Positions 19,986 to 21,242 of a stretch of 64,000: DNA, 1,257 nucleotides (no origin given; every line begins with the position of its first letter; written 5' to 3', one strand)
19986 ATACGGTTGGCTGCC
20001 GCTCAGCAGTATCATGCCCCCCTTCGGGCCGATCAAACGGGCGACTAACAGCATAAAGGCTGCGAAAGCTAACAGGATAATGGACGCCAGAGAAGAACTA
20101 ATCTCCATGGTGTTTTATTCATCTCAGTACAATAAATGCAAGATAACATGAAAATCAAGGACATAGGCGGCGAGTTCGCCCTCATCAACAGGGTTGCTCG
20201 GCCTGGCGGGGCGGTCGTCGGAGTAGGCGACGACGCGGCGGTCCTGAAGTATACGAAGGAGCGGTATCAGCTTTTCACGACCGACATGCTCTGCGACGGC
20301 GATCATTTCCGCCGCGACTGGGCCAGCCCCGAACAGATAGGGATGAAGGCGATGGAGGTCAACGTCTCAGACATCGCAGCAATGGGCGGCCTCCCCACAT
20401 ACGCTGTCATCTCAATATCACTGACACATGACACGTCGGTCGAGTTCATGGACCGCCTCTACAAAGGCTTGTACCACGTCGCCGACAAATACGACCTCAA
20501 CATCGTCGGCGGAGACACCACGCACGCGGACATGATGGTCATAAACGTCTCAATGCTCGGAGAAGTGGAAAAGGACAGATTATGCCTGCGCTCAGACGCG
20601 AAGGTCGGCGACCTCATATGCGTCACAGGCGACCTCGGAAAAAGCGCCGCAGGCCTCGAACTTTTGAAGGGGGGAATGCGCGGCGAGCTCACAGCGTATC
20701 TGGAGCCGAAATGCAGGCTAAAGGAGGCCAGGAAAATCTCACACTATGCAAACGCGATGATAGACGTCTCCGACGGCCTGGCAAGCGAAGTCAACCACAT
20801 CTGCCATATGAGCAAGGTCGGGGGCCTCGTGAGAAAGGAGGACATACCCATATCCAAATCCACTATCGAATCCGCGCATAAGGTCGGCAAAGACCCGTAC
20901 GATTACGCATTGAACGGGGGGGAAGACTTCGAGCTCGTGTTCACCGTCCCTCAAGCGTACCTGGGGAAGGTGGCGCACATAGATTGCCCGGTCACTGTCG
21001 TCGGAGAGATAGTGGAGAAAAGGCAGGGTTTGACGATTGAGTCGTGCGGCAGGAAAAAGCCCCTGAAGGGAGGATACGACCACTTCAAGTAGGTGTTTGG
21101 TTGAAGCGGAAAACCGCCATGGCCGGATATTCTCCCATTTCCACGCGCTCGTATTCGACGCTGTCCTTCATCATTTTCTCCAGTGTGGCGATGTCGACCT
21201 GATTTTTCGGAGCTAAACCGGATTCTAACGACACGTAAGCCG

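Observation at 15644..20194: Chimeric thiL-5'::guaA-3' mini-ORF joined at a 12-nt microhomology marks a rearrangement scar around a 4.4-kb opposite-strand island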

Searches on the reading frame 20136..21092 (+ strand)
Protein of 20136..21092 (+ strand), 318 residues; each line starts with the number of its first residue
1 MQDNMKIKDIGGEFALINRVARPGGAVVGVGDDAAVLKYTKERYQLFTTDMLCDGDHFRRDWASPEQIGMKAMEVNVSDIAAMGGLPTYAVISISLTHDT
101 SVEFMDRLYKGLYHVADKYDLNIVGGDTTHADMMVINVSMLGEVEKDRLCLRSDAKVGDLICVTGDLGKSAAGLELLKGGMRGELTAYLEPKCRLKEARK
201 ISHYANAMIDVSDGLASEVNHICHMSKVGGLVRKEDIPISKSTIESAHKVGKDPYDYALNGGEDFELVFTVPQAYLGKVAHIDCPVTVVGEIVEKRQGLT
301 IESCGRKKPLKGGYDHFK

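Call 8: search_protein_families(library=pfam, proteins=[window:20136-21092:+], max_evalue=0.01)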
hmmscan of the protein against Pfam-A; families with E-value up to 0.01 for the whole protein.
window:20136-21092:+ (318 aa): 2 families
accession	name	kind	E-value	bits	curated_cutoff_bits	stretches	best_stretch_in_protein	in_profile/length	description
PF00586.29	AIRS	-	1.1e-25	90.7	24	1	31-144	1-112/112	AIR synthase related protein, N-terminal domain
PF02769.27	AIRS_C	-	2.4e-06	28.2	23.1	1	156-296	1-149/156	AIR synthase related protein, C-terminal domain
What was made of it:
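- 20148..21092 (+): thiL, intact (314 aa from ATG 20148). The head repeat copy is 20148-20189 and the INRV patch is 20183-20194. Pfam AIRS + AIRS_C (call 8).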

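Call 14: find_encoding_contigs(protein=window:20136-21092:+, flank=10000, max_places=10)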
Protein window:20136-21092:+ (318 aa): no gene with exactly this product is on record in the collection.

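Call 18: find_homologous_proteins(query=window:20148-21092:+, max_evalue=1e-60)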
Query window:20148-21092:+ (314 aa): 1145 proteins with E <= 1e-60 among 8000 candidates; the best 120 are listed.
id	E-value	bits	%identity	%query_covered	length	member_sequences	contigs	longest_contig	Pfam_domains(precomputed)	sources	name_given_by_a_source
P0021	2.5e-208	709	100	100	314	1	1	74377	PF00586.30,PF02769.28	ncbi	ncbi:MAG: thiamine-phosphate kinase [Candidatus Altiarchaeota archaeon]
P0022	1.0e-163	562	79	100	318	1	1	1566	PF00586.30,PF02769.28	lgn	-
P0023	8.0e-163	559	77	100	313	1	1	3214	PF00586.30,PF02769.28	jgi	jgi:thiamine-monophosphate kinase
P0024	2.6e-154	531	75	100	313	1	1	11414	PF00586.30,PF02769.28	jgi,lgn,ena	-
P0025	7.3e-153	526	74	100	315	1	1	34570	PF00586.30,PF02769.28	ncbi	ncbi:MAG: thiamine-phosphate kinase [Candidatus Altiarchaeota archaeon]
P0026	3.4e-143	495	71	99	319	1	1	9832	PF00586.30,PF02769.28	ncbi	-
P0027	5.0e-143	494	70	100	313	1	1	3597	PF00586.30,PF02769.28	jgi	jgi:thiamine-monophosphate kinase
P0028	7.1e-143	494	71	100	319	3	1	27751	PF00586.30,PF02769.28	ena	-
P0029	1.2e-142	493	70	100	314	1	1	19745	PF00586.30,PF02769.28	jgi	jgi:thiamine-monophosphate kinase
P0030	3.7e-141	488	70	100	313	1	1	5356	PF00586.30,PF02769.28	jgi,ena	-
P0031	1.2e-140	486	68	100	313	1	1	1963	PF00586.30,PF02769.28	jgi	-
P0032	4.1e-139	481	69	100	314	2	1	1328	PF00586.30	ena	-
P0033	1.6e-135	469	67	100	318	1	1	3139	PF00586.30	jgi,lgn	jgi:thiamine-monophosphate kinase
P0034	9.4e-135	467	68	99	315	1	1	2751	PF00586.30,PF02769.28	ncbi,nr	ncbi:MAG: thiamine-phosphate kinase [Candidatus Altiarchaeota archaeon]|nr:thiamine-phosphate kinase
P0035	2.2e-134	466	67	100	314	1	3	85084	PF00586.30,PF02769.28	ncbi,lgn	-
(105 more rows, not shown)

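Call 20: find_encoding_contigs(protein=P0024, flank=10000, max_places=4)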
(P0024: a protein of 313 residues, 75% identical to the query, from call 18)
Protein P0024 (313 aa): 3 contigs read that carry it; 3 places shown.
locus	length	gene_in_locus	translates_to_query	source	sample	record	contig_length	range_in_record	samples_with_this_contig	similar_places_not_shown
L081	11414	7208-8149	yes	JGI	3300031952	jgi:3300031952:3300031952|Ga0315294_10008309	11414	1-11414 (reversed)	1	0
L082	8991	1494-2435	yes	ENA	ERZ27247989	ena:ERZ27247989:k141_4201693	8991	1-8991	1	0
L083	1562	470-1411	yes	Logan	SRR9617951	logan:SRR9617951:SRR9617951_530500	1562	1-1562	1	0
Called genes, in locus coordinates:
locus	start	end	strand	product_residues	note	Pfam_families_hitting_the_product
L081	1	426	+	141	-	?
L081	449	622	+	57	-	-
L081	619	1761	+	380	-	PF01212:Beta_elim_lyase (weak), PF00155:Aminotran_1_2 (faint), PF00266:Aminotran_5, PF05889:SepSecS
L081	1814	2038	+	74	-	PF04014:MazE_antitoxin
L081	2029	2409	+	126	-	PF01850:PIN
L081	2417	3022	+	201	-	PF02568:ThiI, PF06508:QueC (faint)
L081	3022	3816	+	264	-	PF02110:HK, PF01256:Carb_kinase (weak)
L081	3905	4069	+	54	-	-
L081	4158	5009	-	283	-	-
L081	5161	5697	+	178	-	PF02581:TMP-TENI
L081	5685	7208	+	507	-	PF00117:GATase, PF07722:Peptidase_C26, PF02540:NAD_synthase (weak), PF03054:tRNA_Me_trans (faint), PF06508:QueC (faint), PF00958:GMP_synt_C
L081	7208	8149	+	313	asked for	PF00586:AIRS, PF02769:AIRS_C (weak)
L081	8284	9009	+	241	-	PF09754:PAC2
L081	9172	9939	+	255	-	PF00246:Peptidase_M14 (weak), PF24827:AstE_AspA_cat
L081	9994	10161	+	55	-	PF03911:Sec61_beta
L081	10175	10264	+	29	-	-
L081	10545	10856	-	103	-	-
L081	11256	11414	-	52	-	?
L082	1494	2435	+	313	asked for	PF00586:AIRS, PF02769:AIRS_C (weak)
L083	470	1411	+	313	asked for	PF00586:AIRS, PF02769:AIRS_C (weak)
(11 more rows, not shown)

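Call 21: find_encoding_contigs(protein=P0023, flank=10000, max_places=4)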
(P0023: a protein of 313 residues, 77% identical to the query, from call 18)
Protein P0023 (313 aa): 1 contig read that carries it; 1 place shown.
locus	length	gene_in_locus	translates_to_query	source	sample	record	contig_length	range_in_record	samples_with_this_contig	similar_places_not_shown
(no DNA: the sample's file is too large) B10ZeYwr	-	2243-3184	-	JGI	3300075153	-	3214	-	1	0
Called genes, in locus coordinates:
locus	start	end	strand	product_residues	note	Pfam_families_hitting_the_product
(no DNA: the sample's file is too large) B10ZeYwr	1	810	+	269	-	?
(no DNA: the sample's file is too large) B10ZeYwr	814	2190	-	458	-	-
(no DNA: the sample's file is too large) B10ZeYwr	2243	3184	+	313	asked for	PF00586:AIRS, PF02769:AIRS_C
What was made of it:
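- the P0023 contig: a 458-aa gene on the minus strand (call 21);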

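Call 22: find_encoding_contigs(protein=P0022, flank=10000, max_places=4)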
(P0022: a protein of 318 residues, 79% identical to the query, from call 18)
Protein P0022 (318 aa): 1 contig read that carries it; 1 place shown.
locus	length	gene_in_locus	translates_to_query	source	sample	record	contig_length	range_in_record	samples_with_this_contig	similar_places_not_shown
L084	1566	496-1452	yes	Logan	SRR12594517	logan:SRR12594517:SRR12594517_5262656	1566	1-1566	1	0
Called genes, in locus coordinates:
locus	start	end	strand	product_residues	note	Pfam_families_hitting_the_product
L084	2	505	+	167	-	?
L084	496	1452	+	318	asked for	PF00586:AIRS, PF02769:AIRS_C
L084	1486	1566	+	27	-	?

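Call 30: find_encoding_contigs(protein=P0029, flank=8000, max_places=3)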
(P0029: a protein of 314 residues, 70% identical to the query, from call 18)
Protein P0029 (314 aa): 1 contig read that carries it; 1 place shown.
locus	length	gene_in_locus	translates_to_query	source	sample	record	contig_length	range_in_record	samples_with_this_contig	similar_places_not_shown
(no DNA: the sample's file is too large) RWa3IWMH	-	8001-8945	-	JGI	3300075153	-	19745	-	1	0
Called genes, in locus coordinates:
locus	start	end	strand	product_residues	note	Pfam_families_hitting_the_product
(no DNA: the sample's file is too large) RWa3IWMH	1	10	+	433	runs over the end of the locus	PF05935:Arylsulfotrans (faint), PF13360:PQQ_2 (faint), PF14269:Arylsulfotran_2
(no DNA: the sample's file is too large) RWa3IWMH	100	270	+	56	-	-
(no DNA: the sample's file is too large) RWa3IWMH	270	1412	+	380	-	PF00155:Aminotran_1_2 (weak), PF01041:DegT_DnrJ_EryC1, PF01212:Beta_elim_lyase (faint), PF00266:Aminotran_5, PF05889:SepSecS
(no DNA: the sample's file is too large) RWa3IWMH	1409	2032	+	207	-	PF02568:ThiI, PF06508:QueC (faint)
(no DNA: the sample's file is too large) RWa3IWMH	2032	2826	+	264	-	PF02110:HK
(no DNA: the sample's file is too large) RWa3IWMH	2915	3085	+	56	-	-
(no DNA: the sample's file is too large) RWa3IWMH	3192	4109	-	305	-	-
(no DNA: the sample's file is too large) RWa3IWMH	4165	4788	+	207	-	PF02581:TMP-TENI, PF03060:NMO (weak)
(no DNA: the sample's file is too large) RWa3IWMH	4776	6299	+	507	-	PF00117:GATase, PF07722:Peptidase_C26 (weak), PF02540:NAD_synthase (weak), PF03054:tRNA_Me_trans (faint), PF06508:QueC (faint), PF00958:GMP_synt_C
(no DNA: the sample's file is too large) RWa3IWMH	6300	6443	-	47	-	-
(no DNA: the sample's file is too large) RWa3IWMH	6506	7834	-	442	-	-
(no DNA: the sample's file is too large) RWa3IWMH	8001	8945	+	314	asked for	PF00586:AIRS, PF02769:AIRS_C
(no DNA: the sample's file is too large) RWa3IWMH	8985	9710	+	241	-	PF09754:PAC2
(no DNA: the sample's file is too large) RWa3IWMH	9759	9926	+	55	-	PF03911:Sec61_beta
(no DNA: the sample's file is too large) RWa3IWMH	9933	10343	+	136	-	PF21827:New_glue (weak)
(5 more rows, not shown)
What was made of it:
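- the P0029 contig: 47-aa and 442-aa genes on the minus strand (call 30);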

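Call 31: find_encoding_contigs(protein=P0028, flank=8000, max_places=3)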
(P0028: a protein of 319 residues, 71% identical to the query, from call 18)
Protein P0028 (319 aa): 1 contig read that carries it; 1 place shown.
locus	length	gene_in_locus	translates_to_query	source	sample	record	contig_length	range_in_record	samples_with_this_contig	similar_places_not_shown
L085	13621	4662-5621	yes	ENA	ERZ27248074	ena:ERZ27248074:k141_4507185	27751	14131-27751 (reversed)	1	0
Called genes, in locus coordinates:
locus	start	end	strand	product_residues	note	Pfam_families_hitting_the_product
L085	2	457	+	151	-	?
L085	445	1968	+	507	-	PF00117:GATase, PF07722:Peptidase_C26, PF02540:NAD_synthase (weak), PF00958:GMP_synt_C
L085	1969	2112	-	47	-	-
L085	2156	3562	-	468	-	PF04055:Radical_SAM, PF06969:HemN_C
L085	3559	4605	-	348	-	PF13412:HTH_24 (faint), PF13545:HTH_Crp_2 (faint)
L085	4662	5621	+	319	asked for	PF00586:AIRS, PF02769:AIRS_C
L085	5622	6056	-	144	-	PF14251:PterinBD-DUF4346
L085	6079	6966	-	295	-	PF01717:Meth_synt_2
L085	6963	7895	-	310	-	PF02007:MtrH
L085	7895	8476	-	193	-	PF04208:MtrA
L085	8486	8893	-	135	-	PF01066:CDP-OH_P_transf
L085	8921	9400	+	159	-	PF09335:VTT_dom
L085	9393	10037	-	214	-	-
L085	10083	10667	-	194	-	-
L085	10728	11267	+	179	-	PF00072:Response_reg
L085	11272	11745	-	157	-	-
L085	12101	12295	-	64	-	-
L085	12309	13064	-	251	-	-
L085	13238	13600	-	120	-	-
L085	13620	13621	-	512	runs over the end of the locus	-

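Call 32: find_encoding_contigs(protein=P0027, flank=8000, max_places=3)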
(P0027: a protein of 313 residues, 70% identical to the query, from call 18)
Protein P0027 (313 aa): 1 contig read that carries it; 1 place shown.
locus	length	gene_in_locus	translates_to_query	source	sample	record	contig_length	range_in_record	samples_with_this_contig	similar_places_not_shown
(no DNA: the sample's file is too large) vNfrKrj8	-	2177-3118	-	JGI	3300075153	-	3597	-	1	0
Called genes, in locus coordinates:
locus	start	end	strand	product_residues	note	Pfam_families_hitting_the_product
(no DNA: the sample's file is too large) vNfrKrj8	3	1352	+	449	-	?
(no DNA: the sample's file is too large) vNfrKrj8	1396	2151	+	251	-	PF00702:Hydrolase, PF12710:HAD (weak), PF13419:HAD_2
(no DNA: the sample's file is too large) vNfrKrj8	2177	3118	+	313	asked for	PF00586:AIRS, PF02769:AIRS_C (weak)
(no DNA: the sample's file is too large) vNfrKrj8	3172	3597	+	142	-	?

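Call 40: find_related_loci(query=A1, collection=metagenome_contigs, flank=10000)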
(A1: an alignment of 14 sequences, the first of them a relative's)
Query A1 (314 aa) in metagenome_contigs; peptide patterns used: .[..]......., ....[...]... (x = any residue, [..] = any of these).
600 stretches matched a pattern (row limit reached: there are more); 594 encode a relative of the query (tblastn E <= 1e-3); the best 80 are kept; 80 distinct loci.
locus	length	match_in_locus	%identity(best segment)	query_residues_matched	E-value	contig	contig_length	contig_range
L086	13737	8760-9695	68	1-313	1e-144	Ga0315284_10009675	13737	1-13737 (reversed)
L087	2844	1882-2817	63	1-313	9e-132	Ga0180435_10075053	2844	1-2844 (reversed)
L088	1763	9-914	59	12-314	1e-126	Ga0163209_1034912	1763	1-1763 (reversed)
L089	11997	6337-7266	55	1-313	2e-106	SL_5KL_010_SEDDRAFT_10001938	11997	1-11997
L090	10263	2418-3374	53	1-313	4e-103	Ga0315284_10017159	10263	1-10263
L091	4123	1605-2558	52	1-313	5e-103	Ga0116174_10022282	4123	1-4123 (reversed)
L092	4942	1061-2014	52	1-313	6e-101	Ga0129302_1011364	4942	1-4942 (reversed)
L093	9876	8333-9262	51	1-313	4e-100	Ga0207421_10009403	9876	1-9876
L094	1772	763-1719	53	1-313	1e-105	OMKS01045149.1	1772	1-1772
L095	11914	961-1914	52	1-313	1e-97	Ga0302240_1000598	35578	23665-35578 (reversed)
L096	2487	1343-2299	52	1-313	8e-101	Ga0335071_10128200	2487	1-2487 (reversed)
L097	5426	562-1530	46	1-313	7e-85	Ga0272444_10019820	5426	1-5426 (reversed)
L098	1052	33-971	45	1-313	5e-88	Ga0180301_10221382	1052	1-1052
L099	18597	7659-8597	45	1-313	1e-78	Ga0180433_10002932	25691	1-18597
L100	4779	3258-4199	44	1-313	1e-76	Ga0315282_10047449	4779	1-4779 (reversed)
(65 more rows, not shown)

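Call 66: find_encoding_contigs(protein=P0021, flank=6000, max_places=3)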
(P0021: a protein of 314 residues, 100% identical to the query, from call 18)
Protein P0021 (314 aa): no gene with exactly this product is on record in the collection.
